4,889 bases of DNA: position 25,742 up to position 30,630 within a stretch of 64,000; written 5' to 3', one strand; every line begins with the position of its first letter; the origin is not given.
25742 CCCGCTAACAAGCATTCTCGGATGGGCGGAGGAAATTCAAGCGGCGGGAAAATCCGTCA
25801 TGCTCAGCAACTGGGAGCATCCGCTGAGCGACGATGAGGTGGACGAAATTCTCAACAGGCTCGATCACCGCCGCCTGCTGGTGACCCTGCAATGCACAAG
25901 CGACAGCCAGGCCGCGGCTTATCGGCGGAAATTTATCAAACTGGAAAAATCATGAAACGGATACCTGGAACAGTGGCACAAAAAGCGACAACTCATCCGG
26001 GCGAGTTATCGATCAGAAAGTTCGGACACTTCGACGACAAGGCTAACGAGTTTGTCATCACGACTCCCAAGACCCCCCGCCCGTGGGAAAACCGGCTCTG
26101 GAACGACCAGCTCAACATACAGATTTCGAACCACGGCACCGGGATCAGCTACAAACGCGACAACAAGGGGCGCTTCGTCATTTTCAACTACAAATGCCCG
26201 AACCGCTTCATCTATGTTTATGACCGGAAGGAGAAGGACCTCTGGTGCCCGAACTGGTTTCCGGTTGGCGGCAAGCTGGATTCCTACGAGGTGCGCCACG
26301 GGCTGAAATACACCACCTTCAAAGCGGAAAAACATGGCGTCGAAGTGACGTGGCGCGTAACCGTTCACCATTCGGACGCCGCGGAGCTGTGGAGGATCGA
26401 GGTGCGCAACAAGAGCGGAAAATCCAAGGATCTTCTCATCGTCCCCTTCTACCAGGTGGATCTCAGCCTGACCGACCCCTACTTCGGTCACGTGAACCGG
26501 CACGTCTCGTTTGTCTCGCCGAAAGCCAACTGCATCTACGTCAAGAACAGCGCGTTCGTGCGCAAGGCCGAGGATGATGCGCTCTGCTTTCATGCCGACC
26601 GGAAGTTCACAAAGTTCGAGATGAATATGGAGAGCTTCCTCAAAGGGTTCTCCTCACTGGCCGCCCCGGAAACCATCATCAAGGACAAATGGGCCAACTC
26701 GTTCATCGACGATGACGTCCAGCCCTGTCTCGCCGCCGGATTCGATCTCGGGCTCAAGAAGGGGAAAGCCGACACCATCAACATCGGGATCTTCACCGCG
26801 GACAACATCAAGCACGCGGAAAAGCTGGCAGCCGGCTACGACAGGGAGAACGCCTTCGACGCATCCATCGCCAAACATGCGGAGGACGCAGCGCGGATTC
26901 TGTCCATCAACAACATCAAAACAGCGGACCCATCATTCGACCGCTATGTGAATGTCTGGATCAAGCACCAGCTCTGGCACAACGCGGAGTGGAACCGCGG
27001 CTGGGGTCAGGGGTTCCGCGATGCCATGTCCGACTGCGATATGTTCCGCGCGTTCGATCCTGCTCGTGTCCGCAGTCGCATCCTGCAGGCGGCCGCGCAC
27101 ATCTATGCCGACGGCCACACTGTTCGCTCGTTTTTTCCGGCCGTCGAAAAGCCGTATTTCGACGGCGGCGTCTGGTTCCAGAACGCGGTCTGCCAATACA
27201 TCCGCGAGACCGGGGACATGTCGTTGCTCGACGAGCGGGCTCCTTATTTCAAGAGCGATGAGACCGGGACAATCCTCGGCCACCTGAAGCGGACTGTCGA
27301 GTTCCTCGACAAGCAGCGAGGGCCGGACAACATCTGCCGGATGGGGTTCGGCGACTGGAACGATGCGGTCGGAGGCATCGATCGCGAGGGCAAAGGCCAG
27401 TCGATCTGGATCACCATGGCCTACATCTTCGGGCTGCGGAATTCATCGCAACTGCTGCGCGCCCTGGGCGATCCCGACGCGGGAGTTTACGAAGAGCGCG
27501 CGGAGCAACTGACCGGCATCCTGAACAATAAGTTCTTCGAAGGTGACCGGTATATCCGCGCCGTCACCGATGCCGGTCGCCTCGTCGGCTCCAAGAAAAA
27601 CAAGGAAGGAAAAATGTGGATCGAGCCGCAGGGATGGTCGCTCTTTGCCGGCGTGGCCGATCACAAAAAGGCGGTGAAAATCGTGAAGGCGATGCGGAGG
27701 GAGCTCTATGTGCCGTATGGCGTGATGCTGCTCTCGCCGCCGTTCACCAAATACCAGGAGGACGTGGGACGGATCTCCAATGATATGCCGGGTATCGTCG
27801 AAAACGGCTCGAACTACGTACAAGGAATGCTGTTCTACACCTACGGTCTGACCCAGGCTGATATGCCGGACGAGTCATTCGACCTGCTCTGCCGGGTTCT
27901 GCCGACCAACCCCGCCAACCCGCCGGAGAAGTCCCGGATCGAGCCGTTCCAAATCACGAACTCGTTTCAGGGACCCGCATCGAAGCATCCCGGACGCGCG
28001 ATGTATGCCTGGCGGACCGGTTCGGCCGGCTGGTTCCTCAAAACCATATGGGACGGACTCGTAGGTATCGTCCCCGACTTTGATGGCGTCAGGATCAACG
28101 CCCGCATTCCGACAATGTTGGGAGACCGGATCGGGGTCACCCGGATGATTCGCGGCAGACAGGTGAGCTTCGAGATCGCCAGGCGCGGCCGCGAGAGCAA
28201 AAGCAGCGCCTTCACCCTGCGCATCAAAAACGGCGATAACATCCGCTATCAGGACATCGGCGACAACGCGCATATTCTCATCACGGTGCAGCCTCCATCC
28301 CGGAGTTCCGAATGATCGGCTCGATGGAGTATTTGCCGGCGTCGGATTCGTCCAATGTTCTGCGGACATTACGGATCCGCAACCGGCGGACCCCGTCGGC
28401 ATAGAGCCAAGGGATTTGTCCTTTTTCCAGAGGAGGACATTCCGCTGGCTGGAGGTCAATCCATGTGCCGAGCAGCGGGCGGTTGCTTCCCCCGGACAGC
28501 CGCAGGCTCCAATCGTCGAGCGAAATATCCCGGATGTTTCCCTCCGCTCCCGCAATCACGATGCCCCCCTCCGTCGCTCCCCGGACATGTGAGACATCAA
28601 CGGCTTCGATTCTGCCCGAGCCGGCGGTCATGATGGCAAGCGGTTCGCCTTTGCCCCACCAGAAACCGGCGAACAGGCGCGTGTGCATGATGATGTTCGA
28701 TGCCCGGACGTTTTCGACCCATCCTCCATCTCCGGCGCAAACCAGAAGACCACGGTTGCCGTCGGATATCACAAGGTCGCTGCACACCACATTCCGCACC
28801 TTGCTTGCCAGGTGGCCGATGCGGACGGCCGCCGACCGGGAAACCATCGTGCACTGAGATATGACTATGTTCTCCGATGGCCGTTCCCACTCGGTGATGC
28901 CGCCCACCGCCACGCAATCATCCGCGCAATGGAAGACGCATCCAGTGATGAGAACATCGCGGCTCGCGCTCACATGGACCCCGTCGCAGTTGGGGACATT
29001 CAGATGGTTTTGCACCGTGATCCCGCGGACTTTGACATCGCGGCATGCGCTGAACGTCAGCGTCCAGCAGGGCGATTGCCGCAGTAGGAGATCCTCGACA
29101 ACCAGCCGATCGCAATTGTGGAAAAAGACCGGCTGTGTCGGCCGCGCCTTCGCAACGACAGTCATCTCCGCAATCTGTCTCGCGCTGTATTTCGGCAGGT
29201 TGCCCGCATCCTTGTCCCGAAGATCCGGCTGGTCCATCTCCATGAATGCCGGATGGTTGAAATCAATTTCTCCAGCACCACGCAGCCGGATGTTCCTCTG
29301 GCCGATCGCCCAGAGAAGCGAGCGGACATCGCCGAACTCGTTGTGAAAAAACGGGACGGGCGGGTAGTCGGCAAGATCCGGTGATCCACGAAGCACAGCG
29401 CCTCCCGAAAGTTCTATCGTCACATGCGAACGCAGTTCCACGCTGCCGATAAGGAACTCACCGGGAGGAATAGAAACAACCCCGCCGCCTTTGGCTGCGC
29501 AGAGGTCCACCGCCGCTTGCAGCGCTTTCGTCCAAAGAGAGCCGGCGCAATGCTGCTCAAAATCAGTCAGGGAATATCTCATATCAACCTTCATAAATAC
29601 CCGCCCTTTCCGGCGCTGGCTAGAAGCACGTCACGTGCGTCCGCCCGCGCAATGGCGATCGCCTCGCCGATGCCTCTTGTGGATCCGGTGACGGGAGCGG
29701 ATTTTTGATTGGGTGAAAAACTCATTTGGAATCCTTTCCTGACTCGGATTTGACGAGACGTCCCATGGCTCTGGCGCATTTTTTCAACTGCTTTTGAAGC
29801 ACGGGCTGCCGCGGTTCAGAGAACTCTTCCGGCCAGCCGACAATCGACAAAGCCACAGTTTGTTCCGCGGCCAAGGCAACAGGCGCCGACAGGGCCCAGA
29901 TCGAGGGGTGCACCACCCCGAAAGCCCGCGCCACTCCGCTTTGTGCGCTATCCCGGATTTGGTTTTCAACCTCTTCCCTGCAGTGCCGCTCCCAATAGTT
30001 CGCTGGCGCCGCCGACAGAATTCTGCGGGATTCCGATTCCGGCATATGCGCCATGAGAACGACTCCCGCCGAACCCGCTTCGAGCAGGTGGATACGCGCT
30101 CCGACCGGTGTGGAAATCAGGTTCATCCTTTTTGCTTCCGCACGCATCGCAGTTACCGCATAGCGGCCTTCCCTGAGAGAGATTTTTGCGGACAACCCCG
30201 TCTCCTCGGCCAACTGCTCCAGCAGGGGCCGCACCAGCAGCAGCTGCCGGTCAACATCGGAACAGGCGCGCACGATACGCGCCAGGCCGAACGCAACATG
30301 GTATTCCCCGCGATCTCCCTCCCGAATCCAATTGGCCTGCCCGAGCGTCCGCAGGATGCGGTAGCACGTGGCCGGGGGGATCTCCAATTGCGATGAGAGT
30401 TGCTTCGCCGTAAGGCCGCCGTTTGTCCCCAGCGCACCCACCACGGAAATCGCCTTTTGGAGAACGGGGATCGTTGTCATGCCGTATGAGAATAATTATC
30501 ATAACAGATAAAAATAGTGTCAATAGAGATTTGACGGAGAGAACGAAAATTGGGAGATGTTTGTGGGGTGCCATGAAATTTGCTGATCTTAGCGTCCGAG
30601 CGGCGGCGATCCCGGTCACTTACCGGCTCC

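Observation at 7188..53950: Recurrent 12-bp palindrome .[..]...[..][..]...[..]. marks at least nine promoter-proximal intergenic sites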

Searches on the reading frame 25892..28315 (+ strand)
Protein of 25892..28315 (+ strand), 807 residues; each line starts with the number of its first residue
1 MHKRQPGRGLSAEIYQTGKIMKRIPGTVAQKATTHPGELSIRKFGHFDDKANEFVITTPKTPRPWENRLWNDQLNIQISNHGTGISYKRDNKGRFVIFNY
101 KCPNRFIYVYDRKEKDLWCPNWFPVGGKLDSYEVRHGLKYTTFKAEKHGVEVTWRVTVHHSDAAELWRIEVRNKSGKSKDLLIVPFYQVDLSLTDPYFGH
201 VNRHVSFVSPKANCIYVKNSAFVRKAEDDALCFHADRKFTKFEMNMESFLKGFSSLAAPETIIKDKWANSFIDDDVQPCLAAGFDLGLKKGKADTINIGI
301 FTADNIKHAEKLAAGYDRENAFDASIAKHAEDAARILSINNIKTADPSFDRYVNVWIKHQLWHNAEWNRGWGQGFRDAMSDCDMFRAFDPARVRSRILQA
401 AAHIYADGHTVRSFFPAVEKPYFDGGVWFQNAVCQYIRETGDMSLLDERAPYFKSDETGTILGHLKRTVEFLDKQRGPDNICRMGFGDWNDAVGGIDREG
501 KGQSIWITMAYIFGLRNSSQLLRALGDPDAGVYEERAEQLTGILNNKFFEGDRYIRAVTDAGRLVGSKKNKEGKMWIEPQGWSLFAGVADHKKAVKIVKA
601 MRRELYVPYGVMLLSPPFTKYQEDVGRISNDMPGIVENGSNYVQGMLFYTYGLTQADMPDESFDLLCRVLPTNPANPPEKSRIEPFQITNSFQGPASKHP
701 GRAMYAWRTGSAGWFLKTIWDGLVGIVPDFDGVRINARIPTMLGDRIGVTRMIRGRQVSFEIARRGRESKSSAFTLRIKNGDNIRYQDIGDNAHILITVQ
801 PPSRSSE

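Call 7: search_protein_families(library=pfam, proteins=[window:25892-28315:+], max_evalue=0.001)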
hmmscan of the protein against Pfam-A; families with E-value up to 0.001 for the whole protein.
window:25892-28315:+ (807 aa): 3 families
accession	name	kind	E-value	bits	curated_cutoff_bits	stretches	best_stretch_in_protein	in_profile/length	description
PF17167.11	Glyco_hydro_94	-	1.7e-67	228.4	27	1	338-725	7-420/420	Glycosyl hydrolase 94 superfamily, catalytic domain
PF06165.18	GH94_b-supersand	-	4.4e-35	121.8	23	1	62-297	1-247/251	Glycosyl hydrolase 94, supersandwich domain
PF17389.8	Bac_rhamnosid6H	-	0.00083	19.2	24.5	0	464-559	126-224/339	Bacterial alpha-L-rhamnosidase 6 hairpin glycosidase domain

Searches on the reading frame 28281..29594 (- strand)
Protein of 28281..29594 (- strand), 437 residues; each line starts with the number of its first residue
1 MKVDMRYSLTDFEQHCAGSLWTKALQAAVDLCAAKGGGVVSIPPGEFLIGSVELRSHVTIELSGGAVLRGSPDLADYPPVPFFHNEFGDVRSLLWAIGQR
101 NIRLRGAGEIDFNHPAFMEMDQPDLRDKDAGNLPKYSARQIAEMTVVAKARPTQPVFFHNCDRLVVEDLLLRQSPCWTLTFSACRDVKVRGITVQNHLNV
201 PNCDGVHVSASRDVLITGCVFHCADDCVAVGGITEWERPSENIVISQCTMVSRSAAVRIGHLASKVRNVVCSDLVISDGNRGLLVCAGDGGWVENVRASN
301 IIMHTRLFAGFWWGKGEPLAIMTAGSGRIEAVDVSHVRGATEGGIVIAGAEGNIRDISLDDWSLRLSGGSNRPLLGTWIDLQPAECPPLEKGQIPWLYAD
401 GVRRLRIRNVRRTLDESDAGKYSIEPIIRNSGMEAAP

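Call 7: search_protein_families(library=pfam, proteins=[window:28281-29594:-], max_evalue=0.001)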
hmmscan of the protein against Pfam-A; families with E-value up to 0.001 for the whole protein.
window:28281-29594:- (437 aa): 1 family
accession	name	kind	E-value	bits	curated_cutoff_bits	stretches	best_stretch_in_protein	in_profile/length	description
PF00295.23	Glyco_hydro_28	-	1.5e-17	64.1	22.9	1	154-304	92-241/324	Glycosyl hydrolases family 28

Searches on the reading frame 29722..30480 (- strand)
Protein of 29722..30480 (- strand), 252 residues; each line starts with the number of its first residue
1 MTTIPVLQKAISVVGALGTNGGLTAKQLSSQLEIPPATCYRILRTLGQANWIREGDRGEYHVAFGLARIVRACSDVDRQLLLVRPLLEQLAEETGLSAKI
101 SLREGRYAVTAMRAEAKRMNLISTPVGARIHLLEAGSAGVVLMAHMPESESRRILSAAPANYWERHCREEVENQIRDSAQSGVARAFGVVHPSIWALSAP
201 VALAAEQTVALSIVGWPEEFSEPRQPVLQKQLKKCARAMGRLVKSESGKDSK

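Call 7: search_protein_families(library=pfam, proteins=[window:29722-30480:-], max_evalue=0.001)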
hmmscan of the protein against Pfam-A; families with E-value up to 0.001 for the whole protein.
window:29722-30480:- (252 aa): 7 families
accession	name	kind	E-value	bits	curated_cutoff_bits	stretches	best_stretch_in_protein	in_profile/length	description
PF01614.24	IclR_C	-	4.1e-13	49.7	24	1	83-239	13-172/174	Bacterial transcriptional regulator IclR C-terminal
PF09339.16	HTH_IclR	-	1.1e-07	31.9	22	1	7-53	2-49/52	IclR helix-turn-helix domain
PF13412.12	HTH_24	-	9.3e-06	25.6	21.9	1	16-53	11-48/48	Winged helix-turn-helix DNA-binding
PF01978.25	TrmB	-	5.3e-05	23.4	25.6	1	17-54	17-54/68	Sugar-specific transcriptional regulator TrmB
PF12840.13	HTH_20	-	0.00025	21.4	27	0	12-46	8-42/51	Helix-turn-helix domain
PF12802.13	MarR_2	-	0.00068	20.2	27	0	11-55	8-54/61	MarR family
PF25213.1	HVO_A0261_N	-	0.00091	19.5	35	0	12-62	15-63/86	HVO_A0261 N-terminal domain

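Call 59: search_protein_families(library=ncbifam, proteins=[window:29722-30480:-], max_evalue=0.01)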
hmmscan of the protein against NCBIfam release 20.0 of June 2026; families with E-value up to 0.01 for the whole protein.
window:29722-30480:- (252 aa): 8 families
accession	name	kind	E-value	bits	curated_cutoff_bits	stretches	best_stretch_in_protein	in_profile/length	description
TIGR02431.1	pcaR_pcaU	subfamily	5e-16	58.8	284.75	1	6-213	7-216/248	beta-ketoadipate pathway transcriptional regulators, PcaR/PcaU/PobR family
NF045644.1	TransRegBhcR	equivalog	3.7e-15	55.9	350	1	3-240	21-262/267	HTH-type transcriptional regulator BhcR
NF007548.0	PRK10163.1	equivalog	7.7e-11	41.6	406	1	7-153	24-171/271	HTH-type transcriptional repressor AllR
NF008601.2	PRK11569.1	equivalog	4.1e-09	36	380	1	19-158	42-183/276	glyoxylate bypass operon transcriptional repressor IclR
NF007342.0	PRK09834.1-4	equivalog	7.5e-05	21.8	251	1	3-238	10-248/263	DNA-binding transcriptional regulator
NF007341.0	PRK09834.1-3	equivalog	9.6e-05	21.6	269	1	7-188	10-196/274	DNA-binding transcriptional regulator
NF011671.1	PRK15090.1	equivalog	9.7e-05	21.7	275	1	7-158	13-164/256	DNA-binding transcriptional regulator KdgR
NF007339.0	PRK09834.1-1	equivalog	0.00061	19.2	299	1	6-52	22-68/271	DNA-binding transcriptional regulator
